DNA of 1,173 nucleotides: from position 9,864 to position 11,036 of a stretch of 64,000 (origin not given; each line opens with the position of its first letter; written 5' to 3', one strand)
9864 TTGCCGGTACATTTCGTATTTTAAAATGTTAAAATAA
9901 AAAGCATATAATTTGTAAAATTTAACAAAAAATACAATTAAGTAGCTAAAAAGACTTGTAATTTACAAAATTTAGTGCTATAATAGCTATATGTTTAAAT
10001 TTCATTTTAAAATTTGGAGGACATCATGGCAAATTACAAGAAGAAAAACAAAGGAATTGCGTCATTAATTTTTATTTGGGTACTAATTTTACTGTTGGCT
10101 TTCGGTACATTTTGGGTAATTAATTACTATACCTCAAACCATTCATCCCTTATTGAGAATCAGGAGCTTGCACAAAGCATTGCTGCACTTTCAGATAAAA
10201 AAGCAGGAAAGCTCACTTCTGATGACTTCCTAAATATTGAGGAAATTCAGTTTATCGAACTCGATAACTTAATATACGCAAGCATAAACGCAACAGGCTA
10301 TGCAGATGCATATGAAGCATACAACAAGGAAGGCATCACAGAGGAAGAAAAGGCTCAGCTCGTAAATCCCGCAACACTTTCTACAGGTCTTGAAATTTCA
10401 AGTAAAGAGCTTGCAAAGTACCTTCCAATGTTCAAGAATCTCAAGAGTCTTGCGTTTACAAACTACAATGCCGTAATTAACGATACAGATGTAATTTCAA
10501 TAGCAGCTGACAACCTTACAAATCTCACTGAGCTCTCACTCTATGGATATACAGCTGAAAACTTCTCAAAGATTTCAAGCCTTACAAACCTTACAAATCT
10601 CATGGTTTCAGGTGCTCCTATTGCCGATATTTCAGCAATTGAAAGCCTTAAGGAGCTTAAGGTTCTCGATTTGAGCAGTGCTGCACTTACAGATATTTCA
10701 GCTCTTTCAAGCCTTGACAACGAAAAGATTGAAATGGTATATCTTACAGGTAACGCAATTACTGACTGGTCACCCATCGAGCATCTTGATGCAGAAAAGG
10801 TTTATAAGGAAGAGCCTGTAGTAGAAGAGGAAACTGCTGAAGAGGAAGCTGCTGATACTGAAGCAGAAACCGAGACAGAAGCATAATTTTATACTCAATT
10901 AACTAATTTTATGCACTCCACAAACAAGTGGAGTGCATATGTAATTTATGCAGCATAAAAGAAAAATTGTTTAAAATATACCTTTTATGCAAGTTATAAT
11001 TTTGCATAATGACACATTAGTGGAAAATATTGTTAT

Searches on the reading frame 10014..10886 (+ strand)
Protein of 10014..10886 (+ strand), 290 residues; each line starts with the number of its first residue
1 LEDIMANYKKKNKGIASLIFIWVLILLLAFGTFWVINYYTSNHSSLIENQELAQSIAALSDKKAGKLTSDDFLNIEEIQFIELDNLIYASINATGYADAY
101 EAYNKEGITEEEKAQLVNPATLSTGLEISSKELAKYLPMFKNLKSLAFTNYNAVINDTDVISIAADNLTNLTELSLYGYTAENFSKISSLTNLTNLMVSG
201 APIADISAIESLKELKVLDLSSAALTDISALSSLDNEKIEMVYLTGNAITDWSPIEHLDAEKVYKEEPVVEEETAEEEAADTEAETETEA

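Call 23: search_protein_families(library=pfam, proteins=[window:10014-10886:+], max_evalue=0.00001)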
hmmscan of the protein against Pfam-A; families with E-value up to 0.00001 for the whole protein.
window:10014-10886:+ (290 aa): 1 family
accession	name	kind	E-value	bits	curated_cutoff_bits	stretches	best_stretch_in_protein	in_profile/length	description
PF12799.13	LRR_4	-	1.8e-10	41.2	27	0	191-232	1-43/44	Leucine Rich repeats (2 copies)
